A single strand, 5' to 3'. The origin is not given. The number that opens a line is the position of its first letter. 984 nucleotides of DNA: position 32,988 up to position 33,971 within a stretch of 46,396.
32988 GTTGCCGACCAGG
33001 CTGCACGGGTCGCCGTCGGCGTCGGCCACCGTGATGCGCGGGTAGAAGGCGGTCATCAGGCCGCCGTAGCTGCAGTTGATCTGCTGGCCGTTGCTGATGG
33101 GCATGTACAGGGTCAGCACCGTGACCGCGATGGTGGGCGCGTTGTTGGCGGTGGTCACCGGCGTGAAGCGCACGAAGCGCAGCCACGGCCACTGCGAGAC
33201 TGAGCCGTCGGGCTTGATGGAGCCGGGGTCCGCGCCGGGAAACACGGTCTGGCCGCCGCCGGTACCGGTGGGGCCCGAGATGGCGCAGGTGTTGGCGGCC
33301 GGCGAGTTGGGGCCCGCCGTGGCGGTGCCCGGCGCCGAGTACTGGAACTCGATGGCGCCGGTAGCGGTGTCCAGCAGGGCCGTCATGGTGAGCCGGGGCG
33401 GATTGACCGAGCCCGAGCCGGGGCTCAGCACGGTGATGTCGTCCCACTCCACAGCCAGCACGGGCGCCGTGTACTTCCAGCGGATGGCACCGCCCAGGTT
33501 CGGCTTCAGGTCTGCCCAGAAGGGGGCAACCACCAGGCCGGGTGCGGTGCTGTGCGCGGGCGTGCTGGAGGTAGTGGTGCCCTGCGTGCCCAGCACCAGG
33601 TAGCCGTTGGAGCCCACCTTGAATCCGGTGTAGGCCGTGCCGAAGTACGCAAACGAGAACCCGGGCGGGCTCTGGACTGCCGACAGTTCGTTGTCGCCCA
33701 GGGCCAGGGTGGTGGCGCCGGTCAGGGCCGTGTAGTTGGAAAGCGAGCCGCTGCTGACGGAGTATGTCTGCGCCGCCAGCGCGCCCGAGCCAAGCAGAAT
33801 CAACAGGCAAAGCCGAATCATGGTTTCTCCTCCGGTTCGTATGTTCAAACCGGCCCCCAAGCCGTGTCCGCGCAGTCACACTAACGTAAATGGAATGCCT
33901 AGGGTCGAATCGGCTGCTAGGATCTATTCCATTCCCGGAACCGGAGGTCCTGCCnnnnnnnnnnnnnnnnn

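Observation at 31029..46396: Duplicated regulator-adhesin modules: two 495-aa HTH paralogs, each beside a NIDO-like giant surface protein, framing the ECF-fusion / beta-helix genes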

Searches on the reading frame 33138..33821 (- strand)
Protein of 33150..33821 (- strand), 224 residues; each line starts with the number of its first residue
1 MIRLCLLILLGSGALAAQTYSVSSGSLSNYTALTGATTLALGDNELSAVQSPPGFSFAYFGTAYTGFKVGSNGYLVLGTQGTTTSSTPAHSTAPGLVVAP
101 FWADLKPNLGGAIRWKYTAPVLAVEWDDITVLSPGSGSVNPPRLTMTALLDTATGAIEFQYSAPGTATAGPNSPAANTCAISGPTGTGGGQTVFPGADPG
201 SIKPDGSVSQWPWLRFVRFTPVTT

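Call 28: search_protein_families(library=pfam, alignment_id=A2, max_evalue=10)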
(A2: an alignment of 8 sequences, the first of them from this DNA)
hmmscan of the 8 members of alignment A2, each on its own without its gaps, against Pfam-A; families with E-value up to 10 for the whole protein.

A. member 1, seq(207 aa): 0 families

B. families by the number of members that match (of 8 scanned): 0 families

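Call 29: search_solved_structures(query=A2, max_evalue=1)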
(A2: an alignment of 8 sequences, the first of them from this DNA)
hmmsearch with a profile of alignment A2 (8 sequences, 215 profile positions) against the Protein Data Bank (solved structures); distinct sequences matched with E-value up to 1: 3.
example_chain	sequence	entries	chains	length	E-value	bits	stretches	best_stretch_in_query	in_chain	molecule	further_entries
4qhw_A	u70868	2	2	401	0.077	15.9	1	51-120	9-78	Uncharacterized protein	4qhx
9qt5_S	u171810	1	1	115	0.3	14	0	59-117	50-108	Large ribosomal subunit protein uL22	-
1eak_A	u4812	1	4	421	0.67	12.8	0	28-51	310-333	72 KDA TYPE IV COLLAGENASE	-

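Call 31: find_homologous_proteins(query=window:33150-33821:-)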
Query seq(224 aa) (224 aa): 1 proteins with E <= 0.001 among 1742 candidates.
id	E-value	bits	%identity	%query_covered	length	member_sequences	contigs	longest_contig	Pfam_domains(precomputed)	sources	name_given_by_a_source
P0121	8.0e-32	129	53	49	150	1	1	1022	-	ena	-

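Call 73: search_protein_representatives(protein=window:33138-33770:-)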
Query: 211 residues. Proteins with E-value up to 0.001 (for the whole library): 2368; up to 1e-10: 304; up to 1e-30: 22. The best 150 are listed.
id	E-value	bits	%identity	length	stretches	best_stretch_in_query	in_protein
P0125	2.9e-131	452.0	100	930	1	1-211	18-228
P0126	1.4e-55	204.6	53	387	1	1-206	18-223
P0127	2.9e-52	193.8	45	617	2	1-205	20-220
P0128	6.6e-52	192.6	50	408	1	1-210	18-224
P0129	5.1e-51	189.7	33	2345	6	19-145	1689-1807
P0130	2.9e-45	170.9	34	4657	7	15-146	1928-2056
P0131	2.0e-43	164.9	46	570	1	1-205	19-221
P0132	9.9e-43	162.6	48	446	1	1-208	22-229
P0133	3.6e-39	151.0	50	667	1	1-207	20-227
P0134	1.1e-35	139.6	44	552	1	3-203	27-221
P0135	1.9e-35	138.9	38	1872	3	3-141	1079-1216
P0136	1.3e-34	136.1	32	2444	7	14-153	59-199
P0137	4.6e-34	134.3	29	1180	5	17-116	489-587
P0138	1.6e-33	132.6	35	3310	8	11-145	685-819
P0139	5.2e-33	130.9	44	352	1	1-206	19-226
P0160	1.0e-28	116.9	32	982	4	17-131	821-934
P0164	5.4e-28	114.5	31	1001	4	18-144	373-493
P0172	1.7e-23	99.8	35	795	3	17-158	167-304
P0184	7.4e-22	94.4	32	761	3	14-115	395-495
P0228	5.3e-17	78.6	33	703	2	30-173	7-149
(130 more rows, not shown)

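Call 74: search_protein_families(library=pfam, proteins=[P0129, P0137, P0160, P0164, P0172, P0184, P0228], max_evalue=0.001)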
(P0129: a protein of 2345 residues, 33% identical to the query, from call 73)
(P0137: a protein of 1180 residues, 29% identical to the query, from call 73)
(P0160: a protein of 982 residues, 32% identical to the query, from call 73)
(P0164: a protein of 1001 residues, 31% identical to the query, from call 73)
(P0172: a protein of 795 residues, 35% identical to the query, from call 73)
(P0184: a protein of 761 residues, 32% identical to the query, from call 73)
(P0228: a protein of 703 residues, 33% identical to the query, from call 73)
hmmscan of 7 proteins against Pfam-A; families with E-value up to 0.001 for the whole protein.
P0129 (2345 aa): 10 families
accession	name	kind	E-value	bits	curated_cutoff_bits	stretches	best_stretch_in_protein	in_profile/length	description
PF17210.9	SdrD_B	-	4.2e-67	223.8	29.7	6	694-778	7-87/112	SdrD B-like domain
PF00082.27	Peptidase_S8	-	2.4e-37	129.3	21.8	1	116-362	3-273/288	Subtilase family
PF06119.19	NIDO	-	9.3e-30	104.4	25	2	1718-1768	3-51/186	Nidogen-like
PF13620.12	CarboxypepD_reg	-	4.4e-29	101.1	32.3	2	410-456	11-53/82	Carboxypeptidase regulatory-like domain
PF17802.7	SpaA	-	8.6e-22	77.5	23.1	1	410-461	13-62/91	Prealbumin-like fold domain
PF00353.25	HemolysinCabind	-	2.6e-17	62.9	23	3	2238-2271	2-35/36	RTX calcium-binding nonapeptide repeat (4 copies)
PF13715.12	CarbopepD_reg_2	-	1e-07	32.3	32.2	0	431-456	24-49/88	CarboxypepD_reg-like domain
PF22148.1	Fervidolysin_NPro-like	-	1.3e-07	32.3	21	1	11-78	17-81/81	Fervidolysin N-terminal prodomain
PF23193.1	NOMO_3rd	-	6.7e-07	29.8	27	0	433-455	60-82/120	NOMO third transthyretin-like domain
PF00775.27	Dioxygenase_C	-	3.6e-05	23.8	27.3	0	433-456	76-99/182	Dioxygenase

P0137 (1180 aa): 2 families
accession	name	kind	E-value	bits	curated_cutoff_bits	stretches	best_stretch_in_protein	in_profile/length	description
PF06119.19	NIDO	-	2.1e-17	64.2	25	0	991-1019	80-111/186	Nidogen-like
PF22508.2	InlJ_IG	-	1e-05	26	26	0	787-814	47-76/81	Internalin J, Immunoglobulin-like domain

P0160 (982 aa): 1 family
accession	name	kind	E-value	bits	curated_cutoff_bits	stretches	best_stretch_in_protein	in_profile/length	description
PF06119.19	NIDO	-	1.3e-17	64.8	25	0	905-937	79-112/186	Nidogen-like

P0164 (1001 aa): 2 families
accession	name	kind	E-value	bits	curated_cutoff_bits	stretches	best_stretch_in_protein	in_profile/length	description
PF06119.19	NIDO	-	7.8e-12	46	25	0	928-959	79-112/186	Nidogen-like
PF14059.11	DUF4251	-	5e-05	23.8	27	0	393-417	52-75/133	Domain of unknown function (DUF4251)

P0172 (795 aa): 1 family
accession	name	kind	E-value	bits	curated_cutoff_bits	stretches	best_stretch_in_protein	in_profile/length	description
PF06119.19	NIDO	-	4.4e-12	46.8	25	0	725-756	80-113/186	Nidogen-like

P0184 (761 aa): 1 family
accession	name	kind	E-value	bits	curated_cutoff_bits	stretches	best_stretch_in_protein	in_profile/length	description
PF06119.19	NIDO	-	1.7e-12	48.1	25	0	484-511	81-111/186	Nidogen-like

P0228 (703 aa): 4 families
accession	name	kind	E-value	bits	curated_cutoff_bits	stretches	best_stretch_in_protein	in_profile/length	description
PF05345.18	He_PIG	-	7.1e-24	84.5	24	2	464-544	1-95/96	Putative Ig domain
PF06119.19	NIDO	-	2e-12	48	25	1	25-81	2-54/186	Nidogen-like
PF24908.1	Ig_SIBA-E_2nd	-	1.6e-08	35.1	27.8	0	493-535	37-78/117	Integrin beta-like protein A-E, second Ig-like domain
PF00801.26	PKD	-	0.00016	22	23.5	1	472-544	8-80/80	PKD domain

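Call 75: predict_structure(alignment_id=A3)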
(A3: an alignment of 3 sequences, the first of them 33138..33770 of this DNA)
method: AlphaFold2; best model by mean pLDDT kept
length: 211 residues; sequences in the alignment: 3
mean_pLDDT: 40.9   pTM: 0.46
mean pLDDT of the five models: 40.9, 38.6, 36.4, 33.6, 29.4
residues with pLDDT >= 90: 0; 70-90: 0; 50-70: 66; < 50: 145
segments of 3 or more residues with pLDDT < 50: 1-25, 31-33, 42-44, 65-94, 113-125, 146-211
pLDDT, mean of each block of 10 residues (from residue 1): 25 31 48 52 55 57 47 34 37 48 57 43 49 54 48 31 25 25 31 33 29 22
secondary structure, 60 per line:
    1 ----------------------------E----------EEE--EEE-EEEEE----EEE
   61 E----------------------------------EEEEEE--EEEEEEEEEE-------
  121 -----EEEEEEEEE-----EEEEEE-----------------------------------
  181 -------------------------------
elements in order: E40-42 E45-47 E49-53 E58-61 E96-101 E104-113 E126-134 E140-145
